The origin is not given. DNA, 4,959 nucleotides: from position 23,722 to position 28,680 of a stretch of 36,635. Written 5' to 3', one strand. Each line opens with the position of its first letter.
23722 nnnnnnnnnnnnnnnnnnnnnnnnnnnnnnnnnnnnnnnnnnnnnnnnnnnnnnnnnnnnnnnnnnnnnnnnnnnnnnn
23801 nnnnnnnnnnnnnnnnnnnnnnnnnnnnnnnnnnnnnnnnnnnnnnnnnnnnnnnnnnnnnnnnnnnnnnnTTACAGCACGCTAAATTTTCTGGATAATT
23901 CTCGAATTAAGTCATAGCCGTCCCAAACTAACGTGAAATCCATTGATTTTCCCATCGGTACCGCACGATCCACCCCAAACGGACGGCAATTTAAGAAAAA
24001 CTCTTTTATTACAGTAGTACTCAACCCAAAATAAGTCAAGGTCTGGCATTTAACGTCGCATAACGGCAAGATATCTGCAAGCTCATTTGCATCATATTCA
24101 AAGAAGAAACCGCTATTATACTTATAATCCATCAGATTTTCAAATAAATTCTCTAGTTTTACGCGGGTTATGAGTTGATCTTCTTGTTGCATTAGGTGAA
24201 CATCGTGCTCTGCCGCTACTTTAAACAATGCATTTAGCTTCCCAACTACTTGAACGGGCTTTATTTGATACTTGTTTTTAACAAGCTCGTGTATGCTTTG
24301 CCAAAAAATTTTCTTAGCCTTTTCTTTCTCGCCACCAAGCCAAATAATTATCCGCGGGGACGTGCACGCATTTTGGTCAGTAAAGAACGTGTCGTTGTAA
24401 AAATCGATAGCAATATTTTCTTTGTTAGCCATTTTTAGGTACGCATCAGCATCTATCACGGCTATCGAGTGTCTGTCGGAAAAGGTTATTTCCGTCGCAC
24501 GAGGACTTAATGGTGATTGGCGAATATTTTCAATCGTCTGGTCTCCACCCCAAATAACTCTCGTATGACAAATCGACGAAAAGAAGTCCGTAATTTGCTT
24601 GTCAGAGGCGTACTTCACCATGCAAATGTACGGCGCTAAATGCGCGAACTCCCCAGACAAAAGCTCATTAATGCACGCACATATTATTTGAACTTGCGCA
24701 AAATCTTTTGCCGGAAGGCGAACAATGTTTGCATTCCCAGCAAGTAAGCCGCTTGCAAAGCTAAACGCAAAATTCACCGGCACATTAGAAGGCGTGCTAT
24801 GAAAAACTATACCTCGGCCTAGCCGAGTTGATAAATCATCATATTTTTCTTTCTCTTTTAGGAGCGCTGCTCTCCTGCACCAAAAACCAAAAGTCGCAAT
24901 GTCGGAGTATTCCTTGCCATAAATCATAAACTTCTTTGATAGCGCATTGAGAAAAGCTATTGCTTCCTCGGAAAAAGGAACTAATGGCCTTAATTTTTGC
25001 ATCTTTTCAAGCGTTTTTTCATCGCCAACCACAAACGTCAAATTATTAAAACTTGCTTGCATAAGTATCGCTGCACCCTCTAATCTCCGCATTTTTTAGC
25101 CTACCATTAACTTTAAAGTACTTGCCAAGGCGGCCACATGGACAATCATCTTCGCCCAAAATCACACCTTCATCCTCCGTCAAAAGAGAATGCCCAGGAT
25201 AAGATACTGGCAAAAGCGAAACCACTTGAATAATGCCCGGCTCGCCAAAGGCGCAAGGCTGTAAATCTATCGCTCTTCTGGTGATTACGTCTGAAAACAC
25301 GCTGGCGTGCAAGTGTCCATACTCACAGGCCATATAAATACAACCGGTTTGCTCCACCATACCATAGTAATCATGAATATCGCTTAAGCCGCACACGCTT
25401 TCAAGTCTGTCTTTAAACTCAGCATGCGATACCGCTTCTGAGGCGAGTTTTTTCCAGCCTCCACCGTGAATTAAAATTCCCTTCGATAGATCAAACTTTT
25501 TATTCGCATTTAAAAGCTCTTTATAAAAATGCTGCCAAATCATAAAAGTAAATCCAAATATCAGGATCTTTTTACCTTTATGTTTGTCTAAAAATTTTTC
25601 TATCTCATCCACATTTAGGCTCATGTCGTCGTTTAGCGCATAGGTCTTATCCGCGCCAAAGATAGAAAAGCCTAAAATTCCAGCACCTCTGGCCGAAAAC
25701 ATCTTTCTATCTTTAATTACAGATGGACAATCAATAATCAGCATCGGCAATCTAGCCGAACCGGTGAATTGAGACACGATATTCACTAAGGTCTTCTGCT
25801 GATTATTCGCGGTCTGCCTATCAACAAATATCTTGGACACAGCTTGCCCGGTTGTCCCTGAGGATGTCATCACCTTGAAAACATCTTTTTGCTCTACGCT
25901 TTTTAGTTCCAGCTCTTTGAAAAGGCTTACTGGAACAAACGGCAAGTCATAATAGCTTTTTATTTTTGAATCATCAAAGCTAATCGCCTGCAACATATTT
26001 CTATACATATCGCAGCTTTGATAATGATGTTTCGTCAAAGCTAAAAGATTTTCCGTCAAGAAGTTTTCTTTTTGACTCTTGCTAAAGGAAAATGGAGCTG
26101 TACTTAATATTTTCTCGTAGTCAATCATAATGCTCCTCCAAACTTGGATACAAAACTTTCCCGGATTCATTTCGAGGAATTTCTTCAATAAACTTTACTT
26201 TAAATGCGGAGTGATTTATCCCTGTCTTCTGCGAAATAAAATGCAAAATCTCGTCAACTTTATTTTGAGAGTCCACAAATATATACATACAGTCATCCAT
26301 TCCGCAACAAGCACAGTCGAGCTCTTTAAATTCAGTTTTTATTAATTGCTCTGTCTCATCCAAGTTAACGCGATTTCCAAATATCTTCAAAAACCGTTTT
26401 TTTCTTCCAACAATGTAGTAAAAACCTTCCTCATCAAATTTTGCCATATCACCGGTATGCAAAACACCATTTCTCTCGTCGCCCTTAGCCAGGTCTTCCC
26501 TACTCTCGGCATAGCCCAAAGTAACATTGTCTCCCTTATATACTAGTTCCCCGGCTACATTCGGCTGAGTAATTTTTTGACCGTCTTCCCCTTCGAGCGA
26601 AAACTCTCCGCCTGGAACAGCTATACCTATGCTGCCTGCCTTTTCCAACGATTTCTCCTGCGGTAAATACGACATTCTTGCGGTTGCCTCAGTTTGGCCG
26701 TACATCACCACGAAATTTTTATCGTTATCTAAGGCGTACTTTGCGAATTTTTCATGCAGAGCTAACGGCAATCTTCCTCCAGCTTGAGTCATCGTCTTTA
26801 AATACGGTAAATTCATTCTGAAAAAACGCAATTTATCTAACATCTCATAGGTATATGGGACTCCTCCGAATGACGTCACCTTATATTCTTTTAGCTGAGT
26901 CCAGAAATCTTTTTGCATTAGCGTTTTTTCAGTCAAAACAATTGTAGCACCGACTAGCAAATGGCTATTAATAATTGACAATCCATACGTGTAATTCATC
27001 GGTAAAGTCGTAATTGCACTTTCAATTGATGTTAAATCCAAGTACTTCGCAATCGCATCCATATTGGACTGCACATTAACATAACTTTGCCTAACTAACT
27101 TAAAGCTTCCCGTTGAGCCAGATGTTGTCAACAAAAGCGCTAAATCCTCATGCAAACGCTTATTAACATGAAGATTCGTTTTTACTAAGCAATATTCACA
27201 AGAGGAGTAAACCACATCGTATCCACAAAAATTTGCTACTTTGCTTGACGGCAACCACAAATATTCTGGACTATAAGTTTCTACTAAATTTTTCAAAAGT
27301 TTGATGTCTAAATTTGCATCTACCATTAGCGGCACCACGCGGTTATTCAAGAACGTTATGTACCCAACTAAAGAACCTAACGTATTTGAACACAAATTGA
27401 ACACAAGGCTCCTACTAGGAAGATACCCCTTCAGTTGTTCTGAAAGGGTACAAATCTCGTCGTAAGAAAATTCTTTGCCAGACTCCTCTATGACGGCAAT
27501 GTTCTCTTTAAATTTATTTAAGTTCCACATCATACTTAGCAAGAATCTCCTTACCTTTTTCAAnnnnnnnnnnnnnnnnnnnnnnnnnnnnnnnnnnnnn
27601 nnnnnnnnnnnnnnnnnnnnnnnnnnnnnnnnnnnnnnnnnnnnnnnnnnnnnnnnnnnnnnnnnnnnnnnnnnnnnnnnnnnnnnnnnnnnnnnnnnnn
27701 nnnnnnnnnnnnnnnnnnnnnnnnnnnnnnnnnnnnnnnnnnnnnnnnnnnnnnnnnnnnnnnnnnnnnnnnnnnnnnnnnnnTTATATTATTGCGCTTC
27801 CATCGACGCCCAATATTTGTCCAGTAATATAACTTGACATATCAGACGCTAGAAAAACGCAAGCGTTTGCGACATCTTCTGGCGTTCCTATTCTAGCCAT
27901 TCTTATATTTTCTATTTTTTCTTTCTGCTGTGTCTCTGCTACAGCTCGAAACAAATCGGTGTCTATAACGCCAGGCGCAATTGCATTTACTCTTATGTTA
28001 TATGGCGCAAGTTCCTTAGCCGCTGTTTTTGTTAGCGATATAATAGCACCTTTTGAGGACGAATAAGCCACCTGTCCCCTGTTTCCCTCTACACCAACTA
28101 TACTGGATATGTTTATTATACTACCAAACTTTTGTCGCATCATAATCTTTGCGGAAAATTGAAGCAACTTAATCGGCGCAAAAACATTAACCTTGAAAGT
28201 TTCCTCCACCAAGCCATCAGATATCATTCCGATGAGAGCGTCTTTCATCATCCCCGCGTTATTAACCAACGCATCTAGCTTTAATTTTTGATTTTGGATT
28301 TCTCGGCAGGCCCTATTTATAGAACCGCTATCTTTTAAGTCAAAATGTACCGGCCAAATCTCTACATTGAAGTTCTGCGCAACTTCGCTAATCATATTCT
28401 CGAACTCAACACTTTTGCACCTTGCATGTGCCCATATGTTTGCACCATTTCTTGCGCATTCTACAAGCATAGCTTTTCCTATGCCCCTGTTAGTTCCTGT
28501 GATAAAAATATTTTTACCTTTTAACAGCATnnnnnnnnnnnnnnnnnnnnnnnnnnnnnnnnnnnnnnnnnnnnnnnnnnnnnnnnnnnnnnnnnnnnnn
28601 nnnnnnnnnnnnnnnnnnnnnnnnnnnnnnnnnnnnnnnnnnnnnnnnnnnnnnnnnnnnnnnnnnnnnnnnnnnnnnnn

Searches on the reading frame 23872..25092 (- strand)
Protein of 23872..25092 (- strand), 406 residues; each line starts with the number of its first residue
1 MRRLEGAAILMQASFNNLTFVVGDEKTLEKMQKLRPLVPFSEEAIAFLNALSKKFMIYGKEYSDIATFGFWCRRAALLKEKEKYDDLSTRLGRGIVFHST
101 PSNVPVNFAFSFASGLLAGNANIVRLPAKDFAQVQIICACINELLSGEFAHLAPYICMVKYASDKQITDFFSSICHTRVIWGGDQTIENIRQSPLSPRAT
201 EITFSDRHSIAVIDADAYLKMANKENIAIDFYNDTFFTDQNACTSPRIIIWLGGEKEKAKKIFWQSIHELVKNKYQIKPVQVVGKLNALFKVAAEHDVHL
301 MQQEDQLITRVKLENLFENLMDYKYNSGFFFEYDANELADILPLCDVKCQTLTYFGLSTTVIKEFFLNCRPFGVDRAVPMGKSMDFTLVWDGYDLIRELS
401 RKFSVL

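Call 16: search_protein_families(library=pfam, proteins=[window:23872-25092:-], max_evalue=0.001)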
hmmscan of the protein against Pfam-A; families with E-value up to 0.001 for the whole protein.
window:23872-25092:- (406 aa): 1 family
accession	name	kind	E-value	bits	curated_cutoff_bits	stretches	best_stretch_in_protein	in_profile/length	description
PF05893.19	LuxC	-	4.9e-26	92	21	1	84-288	80-276/401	Acyl-CoA reductase (LuxC)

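Call 63: search_protein_families(library=ncbifam, proteins=[L100:2819-3061:+, L100:3073-3315:+], max_evalue=0.001)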
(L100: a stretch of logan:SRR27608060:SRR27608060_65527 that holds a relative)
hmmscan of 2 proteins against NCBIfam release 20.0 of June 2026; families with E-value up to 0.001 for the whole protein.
L100:2819-3061:+ (80 aa): 1 family
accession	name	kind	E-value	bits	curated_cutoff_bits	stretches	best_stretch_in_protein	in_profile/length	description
TIGR03585.1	PseH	equivalog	3.7e-11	43.4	93.1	1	2-80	7-83/156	UDP-4-amino-4,6-dideoxy-N-acetyl-beta-L-altrosamine N-acetyltransferase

L100:3073-3315:+ (80 aa): 8 families
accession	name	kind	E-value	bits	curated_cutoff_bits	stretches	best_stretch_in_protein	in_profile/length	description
NF011709.0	PRK15130.1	equivalog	4.4e-14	52.7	218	1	2-75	95-168/186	spermidine N1-acetyltransferase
TIGR03585.1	PseH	equivalog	2.9e-11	43.7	93.1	1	4-69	90-155/156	UDP-4-amino-4,6-dideoxy-N-acetyl-beta-L-altrosamine N-acetyltransferase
NF040503.1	resist_ArsN1a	equivalog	1.7e-10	40.8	170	1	1-70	88-156/159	arsinothricin resistance N-acetyltransferase ArsN1 family A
NF007527.0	PRK10140.1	equivalog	1.9e-09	37.6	236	1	12-72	101-161/162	N-acetyltransferase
NF008072.0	PRK10809.1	equivalog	9.1e-06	25.5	190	1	2-77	116-191/194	ribosomal protein S5-alanine N-acetyltransferase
NF000225.3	AAC_6p_Strep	exception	0.00018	21.5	250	1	2-75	79-154/156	aminoglycoside 6'-N-acetyltransferase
NF000431.1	AAC_6p_Ian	exception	0.00029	20.4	400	1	3-70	107-174/190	aminoglycoside N-acetyltransferase AAC(6')-Ian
TIGR01575.1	rimI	equivalog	0.00049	20.3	86.4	1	2-54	68-119/132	ribosomal protein S18-alanine N-acetyltransferase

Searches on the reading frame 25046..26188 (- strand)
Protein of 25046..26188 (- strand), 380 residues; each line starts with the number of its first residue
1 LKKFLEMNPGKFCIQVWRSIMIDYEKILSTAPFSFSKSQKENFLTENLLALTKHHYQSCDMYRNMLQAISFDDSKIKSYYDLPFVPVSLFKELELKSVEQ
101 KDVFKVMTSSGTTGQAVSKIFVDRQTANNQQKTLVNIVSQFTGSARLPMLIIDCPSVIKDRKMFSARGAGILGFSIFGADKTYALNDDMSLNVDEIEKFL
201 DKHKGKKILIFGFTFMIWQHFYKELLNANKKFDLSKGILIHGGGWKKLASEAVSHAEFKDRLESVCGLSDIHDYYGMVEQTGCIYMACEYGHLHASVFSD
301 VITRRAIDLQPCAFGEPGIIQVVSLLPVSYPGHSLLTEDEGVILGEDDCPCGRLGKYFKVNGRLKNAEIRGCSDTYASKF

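Call 16: search_protein_families(library=pfam, proteins=[window:25046-26188:-], max_evalue=0.001)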
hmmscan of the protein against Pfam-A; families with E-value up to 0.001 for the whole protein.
window:25046-26188:- (380 aa): 1 family
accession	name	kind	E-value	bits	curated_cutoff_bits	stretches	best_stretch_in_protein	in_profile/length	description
PF04443.18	LuxE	-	6.7e-64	216.6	24.9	1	25-380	19-390/391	Acyl-protein synthetase, LuxE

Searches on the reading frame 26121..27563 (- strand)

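Call 16: search_protein_families(library=pfam, proteins=[window:26121-27563:-], max_evalue=0.001)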
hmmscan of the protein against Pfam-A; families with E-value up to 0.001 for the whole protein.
window:26121-27563:- (480 aa): 1 family
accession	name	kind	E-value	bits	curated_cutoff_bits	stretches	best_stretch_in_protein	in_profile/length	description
PF00501.34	AMP-binding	-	6.5e-36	124.4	29.9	1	135-351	158-383/384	AMP-binding enzyme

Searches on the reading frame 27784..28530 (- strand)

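Call 16: search_protein_families(library=pfam, proteins=[window:27784-28530:-], max_evalue=0.001)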
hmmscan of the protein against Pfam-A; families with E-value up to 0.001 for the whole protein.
window:27784-28530:- (248 aa): 4 families
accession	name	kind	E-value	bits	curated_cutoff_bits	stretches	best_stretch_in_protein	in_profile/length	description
PF13561.12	adh_short_C2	-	4.7e-56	190.4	27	1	14-244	5-233/236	Enoyl-(Acyl carrier protein) reductase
PF00106.31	adh_short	-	1.8e-51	174.9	26.6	1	6-201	1-194/195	short chain dehydrogenase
PF08659.16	KR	-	1.1e-12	48.6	22.6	1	9-160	4-153/180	KR domain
PF23441.1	SDR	-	0.00016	21.6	27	1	157-245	164-254/258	SDR-like rossmann domain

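Call 63: search_protein_families(library=ncbifam, proteins=[L100:2819-3061:+, L100:3073-3315:+], max_evalue=0.001)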
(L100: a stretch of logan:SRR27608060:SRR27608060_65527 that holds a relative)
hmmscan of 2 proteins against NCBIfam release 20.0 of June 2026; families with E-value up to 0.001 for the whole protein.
L100:2819-3061:+ (80 aa): 1 family
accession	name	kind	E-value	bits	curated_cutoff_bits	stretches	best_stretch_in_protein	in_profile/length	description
TIGR03585.1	PseH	equivalog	3.7e-11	43.4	93.1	1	2-80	7-83/156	UDP-4-amino-4,6-dideoxy-N-acetyl-beta-L-altrosamine N-acetyltransferase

L100:3073-3315:+ (80 aa): 8 families
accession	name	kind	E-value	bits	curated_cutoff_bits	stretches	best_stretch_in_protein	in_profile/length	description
NF011709.0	PRK15130.1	equivalog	4.4e-14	52.7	218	1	2-75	95-168/186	spermidine N1-acetyltransferase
TIGR03585.1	PseH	equivalog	2.9e-11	43.7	93.1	1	4-69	90-155/156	UDP-4-amino-4,6-dideoxy-N-acetyl-beta-L-altrosamine N-acetyltransferase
NF040503.1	resist_ArsN1a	equivalog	1.7e-10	40.8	170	1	1-70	88-156/159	arsinothricin resistance N-acetyltransferase ArsN1 family A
NF007527.0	PRK10140.1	equivalog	1.9e-09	37.6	236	1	12-72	101-161/162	N-acetyltransferase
NF008072.0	PRK10809.1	equivalog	9.1e-06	25.5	190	1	2-77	116-191/194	ribosomal protein S5-alanine N-acetyltransferase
NF000225.3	AAC_6p_Strep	exception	0.00018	21.5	250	1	2-75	79-154/156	aminoglycoside 6'-N-acetyltransferase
NF000431.1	AAC_6p_Ian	exception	0.00029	20.4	400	1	3-70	107-174/190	aminoglycoside N-acetyltransferase AAC(6')-Ian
TIGR01575.1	rimI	equivalog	0.00049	20.3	86.4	1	2-54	68-119/132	ribosomal protein S18-alanine N-acetyltransferase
